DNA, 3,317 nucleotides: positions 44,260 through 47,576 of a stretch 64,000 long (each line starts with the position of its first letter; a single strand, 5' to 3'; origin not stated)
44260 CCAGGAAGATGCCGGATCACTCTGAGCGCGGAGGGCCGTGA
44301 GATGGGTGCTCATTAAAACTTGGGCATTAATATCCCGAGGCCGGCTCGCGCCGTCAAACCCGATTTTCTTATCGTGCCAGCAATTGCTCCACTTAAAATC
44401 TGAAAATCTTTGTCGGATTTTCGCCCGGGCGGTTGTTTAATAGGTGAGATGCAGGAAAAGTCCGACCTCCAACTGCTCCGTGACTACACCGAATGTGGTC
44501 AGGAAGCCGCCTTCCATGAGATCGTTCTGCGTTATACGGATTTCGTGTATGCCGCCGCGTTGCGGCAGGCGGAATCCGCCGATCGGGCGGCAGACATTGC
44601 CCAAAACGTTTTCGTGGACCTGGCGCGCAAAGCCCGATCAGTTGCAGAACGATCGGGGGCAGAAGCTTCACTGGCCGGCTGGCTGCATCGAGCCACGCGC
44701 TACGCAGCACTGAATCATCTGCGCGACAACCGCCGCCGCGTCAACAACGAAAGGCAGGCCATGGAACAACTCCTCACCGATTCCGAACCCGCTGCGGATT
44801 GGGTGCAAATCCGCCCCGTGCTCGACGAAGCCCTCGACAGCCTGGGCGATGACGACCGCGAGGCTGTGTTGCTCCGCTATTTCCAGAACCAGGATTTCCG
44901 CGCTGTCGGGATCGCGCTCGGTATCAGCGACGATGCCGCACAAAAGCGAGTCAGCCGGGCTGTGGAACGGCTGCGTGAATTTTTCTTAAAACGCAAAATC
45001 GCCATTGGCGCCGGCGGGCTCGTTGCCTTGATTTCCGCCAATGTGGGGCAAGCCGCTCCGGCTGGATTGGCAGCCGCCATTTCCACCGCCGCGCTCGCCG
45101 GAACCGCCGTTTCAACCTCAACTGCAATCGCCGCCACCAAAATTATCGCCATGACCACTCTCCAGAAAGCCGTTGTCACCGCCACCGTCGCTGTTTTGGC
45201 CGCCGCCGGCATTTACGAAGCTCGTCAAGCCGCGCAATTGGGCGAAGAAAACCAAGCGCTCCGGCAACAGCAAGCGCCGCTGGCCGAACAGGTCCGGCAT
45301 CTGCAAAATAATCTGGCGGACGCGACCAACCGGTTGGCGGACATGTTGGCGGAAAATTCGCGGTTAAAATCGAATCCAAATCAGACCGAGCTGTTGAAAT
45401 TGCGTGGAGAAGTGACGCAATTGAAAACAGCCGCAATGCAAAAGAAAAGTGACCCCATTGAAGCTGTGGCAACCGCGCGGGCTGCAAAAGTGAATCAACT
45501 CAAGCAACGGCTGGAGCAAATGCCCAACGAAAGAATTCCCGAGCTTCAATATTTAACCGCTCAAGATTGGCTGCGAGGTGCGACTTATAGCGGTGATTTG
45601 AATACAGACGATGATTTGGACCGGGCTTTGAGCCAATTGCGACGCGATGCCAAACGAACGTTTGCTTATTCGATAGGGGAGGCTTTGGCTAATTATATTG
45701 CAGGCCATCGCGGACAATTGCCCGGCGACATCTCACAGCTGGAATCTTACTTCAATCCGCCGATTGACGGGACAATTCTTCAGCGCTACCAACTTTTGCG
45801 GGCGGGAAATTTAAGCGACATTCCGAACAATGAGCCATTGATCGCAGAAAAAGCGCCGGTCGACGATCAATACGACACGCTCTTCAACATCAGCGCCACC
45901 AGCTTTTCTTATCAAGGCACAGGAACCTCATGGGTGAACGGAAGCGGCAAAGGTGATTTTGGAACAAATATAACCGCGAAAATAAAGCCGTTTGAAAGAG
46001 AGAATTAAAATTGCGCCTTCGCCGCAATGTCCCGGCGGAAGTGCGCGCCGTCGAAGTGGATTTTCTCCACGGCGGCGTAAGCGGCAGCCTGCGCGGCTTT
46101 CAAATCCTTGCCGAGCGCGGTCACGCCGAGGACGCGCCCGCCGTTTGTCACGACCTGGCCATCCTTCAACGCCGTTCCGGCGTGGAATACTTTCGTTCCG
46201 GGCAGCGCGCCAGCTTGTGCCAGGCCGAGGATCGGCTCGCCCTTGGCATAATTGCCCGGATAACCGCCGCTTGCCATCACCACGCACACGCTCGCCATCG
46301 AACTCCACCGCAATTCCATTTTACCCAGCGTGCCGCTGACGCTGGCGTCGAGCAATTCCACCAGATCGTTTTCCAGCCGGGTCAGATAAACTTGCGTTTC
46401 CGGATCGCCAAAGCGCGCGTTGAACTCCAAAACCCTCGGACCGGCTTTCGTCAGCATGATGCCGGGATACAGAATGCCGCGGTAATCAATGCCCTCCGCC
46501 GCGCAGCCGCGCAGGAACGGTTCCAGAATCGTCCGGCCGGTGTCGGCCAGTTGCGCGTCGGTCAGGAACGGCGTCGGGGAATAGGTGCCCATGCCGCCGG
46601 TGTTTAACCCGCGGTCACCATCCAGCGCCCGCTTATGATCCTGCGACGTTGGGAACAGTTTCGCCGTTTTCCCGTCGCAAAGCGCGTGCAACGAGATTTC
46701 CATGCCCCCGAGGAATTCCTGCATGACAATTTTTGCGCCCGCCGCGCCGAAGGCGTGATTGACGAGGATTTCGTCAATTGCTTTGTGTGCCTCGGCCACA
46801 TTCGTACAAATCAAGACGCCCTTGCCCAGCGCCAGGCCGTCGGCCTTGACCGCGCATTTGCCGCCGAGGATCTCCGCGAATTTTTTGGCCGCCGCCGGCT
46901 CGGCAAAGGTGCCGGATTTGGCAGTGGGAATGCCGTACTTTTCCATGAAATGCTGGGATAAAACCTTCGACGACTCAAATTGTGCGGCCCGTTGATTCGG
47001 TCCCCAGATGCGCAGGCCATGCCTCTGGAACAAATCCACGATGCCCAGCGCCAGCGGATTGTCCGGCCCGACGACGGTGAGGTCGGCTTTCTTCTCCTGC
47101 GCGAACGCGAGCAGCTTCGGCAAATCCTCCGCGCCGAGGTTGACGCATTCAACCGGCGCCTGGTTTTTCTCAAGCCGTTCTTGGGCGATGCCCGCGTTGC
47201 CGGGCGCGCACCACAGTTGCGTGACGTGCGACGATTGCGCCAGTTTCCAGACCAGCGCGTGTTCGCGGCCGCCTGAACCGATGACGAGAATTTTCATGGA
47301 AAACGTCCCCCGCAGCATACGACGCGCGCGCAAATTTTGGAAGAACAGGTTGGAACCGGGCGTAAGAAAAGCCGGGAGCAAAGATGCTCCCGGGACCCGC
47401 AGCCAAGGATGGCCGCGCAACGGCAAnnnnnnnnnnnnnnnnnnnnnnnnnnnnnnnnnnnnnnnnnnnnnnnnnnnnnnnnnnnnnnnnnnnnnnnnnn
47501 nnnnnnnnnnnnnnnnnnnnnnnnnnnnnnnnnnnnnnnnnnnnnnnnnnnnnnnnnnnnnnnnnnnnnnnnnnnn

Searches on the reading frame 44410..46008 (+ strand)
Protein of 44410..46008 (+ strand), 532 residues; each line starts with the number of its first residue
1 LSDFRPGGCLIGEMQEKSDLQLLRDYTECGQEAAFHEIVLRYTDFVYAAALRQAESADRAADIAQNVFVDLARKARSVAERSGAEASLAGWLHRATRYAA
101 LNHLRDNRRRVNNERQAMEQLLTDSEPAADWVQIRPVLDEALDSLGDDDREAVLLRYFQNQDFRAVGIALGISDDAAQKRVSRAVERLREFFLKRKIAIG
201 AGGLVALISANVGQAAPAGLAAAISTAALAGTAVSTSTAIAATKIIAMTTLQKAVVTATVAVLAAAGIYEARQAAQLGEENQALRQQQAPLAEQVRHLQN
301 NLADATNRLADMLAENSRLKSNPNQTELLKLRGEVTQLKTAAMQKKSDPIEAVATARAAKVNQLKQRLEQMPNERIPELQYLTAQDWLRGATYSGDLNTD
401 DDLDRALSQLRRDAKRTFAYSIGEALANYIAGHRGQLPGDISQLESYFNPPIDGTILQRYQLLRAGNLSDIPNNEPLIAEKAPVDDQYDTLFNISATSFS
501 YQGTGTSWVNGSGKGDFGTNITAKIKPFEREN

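Call 65: search_protein_families(library=pfam, proteins=[window:44410-46008:+], max_evalue=0.00001)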
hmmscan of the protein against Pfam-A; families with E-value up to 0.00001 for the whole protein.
window:44410-46008:+ (532 aa): 2 families
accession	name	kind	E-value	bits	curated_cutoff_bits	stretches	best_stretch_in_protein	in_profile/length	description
PF08281.18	Sigma70_r4_2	-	3.8e-08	33.3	25.7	1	138-188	4-54/54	Sigma-70, region 4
PF04542.20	Sigma70_r2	-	1.5e-06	28.3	24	1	39-110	2-71/71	Sigma-70 region 2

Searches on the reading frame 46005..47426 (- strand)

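Call 65: search_protein_families(library=pfam, proteins=[window:46005-47426:-], max_evalue=0.00001)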
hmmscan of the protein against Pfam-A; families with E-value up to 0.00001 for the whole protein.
window:46005-47426:- (473 aa): 3 families
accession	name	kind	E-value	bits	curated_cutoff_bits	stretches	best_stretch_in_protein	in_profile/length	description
PF01071.24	GARS_A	-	1.4e-69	234.2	27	1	152-344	1-194/194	Phosphoribosylglycinamide synthetase, ATP-grasp (A) domain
PF02844.21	GARS_N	-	5.1e-36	123.9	29.5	1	44-151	1-100/100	Phosphoribosylglycinamide synthetase, N domain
PF02843.22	GARS_C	-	2e-35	121.4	34.8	1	379-470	1-92/92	Phosphoribosylglycinamide synthetase, C domain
